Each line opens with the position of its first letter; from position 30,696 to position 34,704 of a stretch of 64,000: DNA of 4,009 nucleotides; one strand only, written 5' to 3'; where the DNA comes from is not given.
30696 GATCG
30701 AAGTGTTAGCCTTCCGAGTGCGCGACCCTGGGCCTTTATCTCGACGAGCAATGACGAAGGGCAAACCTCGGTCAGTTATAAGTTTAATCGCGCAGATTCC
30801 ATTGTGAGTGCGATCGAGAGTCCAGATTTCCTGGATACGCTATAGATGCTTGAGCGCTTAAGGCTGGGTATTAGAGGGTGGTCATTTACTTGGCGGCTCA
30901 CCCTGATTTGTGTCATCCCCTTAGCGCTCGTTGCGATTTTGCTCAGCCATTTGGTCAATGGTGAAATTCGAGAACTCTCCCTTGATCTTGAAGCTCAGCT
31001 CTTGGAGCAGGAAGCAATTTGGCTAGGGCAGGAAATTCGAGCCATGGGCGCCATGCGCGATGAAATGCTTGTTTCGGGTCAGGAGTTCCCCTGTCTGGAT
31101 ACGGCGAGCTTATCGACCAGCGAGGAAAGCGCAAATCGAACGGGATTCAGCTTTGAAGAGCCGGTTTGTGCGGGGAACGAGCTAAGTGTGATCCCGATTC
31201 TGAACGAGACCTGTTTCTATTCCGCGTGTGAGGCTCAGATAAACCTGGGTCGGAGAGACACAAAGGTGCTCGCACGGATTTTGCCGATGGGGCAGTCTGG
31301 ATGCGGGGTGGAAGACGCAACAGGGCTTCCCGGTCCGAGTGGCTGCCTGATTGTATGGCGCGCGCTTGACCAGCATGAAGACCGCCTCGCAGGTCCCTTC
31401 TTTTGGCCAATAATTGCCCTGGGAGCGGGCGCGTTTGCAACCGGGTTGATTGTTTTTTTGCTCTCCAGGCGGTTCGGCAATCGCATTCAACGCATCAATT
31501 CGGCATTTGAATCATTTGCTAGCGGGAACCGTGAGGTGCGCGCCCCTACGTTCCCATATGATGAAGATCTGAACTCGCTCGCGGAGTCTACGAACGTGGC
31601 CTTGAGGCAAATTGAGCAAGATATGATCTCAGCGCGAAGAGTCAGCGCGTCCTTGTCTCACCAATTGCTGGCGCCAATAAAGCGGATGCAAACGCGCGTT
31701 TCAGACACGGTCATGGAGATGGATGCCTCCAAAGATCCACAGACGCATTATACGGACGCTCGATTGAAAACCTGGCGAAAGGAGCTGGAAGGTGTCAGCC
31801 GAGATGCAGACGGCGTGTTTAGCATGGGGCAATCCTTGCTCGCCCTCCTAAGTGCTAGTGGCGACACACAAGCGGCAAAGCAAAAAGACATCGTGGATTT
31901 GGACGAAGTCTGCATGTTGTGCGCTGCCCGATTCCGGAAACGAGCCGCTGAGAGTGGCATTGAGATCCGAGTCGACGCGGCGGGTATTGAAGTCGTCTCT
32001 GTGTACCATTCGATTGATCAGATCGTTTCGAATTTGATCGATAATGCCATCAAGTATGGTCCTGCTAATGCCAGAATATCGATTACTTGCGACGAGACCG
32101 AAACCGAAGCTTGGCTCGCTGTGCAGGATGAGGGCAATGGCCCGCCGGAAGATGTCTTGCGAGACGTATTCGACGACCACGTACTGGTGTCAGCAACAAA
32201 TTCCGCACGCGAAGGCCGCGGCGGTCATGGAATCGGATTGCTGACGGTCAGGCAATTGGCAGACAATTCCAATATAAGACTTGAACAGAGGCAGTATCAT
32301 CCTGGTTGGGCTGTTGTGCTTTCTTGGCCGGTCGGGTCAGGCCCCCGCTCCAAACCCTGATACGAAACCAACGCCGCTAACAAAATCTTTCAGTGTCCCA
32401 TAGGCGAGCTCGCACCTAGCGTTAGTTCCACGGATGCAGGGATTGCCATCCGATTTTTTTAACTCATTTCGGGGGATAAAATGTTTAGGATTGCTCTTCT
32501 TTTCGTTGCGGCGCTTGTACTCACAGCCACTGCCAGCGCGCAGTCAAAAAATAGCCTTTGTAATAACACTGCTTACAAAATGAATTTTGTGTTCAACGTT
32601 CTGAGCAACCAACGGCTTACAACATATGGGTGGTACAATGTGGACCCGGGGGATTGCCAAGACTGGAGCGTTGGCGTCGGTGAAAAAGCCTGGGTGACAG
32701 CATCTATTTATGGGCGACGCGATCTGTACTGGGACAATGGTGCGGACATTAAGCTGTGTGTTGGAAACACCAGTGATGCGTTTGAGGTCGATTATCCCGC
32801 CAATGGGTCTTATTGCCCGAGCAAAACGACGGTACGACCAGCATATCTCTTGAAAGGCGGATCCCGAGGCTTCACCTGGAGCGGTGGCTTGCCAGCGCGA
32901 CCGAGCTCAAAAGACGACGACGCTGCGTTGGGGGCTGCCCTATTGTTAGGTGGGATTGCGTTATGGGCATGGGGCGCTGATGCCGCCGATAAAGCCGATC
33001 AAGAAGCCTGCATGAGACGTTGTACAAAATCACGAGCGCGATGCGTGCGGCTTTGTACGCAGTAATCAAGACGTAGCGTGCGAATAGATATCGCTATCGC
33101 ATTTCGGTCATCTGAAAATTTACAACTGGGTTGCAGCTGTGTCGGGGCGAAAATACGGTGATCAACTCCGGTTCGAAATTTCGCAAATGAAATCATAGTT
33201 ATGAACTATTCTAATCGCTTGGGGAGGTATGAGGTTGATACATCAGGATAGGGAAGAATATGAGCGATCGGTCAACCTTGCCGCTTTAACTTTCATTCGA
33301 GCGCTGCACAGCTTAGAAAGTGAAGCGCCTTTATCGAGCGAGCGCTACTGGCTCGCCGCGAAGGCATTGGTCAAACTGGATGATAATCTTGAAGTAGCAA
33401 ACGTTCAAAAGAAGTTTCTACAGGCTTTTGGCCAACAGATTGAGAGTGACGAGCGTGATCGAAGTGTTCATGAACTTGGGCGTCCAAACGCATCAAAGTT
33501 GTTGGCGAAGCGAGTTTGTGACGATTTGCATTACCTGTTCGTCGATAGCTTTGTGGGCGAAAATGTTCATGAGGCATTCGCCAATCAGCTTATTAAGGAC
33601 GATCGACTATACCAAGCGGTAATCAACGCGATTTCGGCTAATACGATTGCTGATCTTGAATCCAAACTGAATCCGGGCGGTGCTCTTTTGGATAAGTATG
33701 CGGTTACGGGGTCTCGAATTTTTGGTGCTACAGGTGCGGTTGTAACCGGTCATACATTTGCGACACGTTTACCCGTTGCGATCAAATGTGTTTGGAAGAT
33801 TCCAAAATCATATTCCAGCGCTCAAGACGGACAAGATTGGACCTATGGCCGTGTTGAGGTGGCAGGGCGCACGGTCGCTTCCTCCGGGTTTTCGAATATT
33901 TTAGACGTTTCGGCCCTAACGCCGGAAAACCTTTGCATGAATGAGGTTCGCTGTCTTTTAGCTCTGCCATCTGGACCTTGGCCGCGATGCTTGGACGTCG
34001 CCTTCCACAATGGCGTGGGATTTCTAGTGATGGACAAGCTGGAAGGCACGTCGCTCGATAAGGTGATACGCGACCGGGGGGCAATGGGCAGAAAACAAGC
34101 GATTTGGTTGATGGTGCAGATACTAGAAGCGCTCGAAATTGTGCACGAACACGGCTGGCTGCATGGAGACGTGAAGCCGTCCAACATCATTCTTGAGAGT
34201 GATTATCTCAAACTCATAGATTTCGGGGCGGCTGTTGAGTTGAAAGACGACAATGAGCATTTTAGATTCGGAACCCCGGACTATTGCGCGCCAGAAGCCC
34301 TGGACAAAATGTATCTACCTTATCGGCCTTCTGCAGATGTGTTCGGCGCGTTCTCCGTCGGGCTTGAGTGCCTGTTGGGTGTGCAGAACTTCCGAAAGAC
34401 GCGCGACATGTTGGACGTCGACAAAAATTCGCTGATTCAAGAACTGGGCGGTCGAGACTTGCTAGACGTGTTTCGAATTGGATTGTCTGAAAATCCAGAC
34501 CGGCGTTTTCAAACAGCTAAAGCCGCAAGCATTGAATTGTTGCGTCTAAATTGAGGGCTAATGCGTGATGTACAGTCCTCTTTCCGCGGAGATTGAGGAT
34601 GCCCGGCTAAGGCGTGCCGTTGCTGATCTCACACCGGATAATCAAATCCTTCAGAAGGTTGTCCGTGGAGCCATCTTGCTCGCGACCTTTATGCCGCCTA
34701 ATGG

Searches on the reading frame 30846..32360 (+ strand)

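Call 14: search_protein_families(library=pfam, proteins=[window:30846-32360:+], max_evalue=0.01)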
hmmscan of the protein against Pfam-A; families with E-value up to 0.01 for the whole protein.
window:30846-32360:+ (504 aa): 5 families
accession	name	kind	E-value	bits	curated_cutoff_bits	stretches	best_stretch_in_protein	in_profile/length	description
PF02518.31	HATPase_c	-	7.2e-16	59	26.4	1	389-483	5-97/111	Histidine kinase-, DNA gyrase B-, and HSP90-like ATPase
PF13581.12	HATPase_c_2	-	0.00054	20.4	27.4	1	391-480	33-117/127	Histidine kinase-like ATPase domain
PF14501.12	HATPase_c_5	-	0.00063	20.1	22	1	390-480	6-87/102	GHKL domain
PF13589.12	HATPase_c_3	-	0.001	19.6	25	1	390-465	3-77/137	Histidine kinase-, DNA gyrase B-, and HSP90-like ATPase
PF05920.17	Homeobox_KN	-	0.0051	17.1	24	0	236-265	10-39/40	Homeobox KN domain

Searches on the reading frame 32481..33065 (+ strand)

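Call 14: search_protein_families(library=pfam, proteins=[window:32481-33065:+], max_evalue=0.01)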
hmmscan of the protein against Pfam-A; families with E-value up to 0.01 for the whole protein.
window:32481-33065:+ (194 aa): 1 family
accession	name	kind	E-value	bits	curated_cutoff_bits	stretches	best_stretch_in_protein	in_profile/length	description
PF06282.16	DUF1036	-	2.8e-07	31.6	23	1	21-104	2-82/113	Protein of unknown function (DUF1036)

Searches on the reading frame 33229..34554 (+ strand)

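Call 14: search_protein_families(library=pfam, proteins=[window:33229-34554:+], max_evalue=0.01)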
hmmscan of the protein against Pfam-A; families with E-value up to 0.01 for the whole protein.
window:33229-34554:+ (441 aa): 6 families
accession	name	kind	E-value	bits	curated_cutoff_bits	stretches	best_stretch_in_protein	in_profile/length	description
PF00069.31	Pkinase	-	5.4e-27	95.3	31.7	1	255-395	64-204/263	Protein kinase domain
PF07714.23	PK_Tyr_Ser-Thr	-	1.2e-09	38.3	23.1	1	237-377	49-192/258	Protein tyrosine and serine/threonine kinase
PF01163.29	RIO1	-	1.3e-05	25.4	22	1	265-343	82-159/187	RIO domain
PF03109.22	ABC1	-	0.00038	20.1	22.9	1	265-341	144-220/244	ABC1 atypical kinase-like domain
PF01636.29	APH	-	0.00039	20.7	23.2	0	306-335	166-197/239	Phosphotransferase enzyme family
PF17667.7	Pkinase_fungal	-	0.001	18.3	24.1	1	299-360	296-367/387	Fungal protein kinase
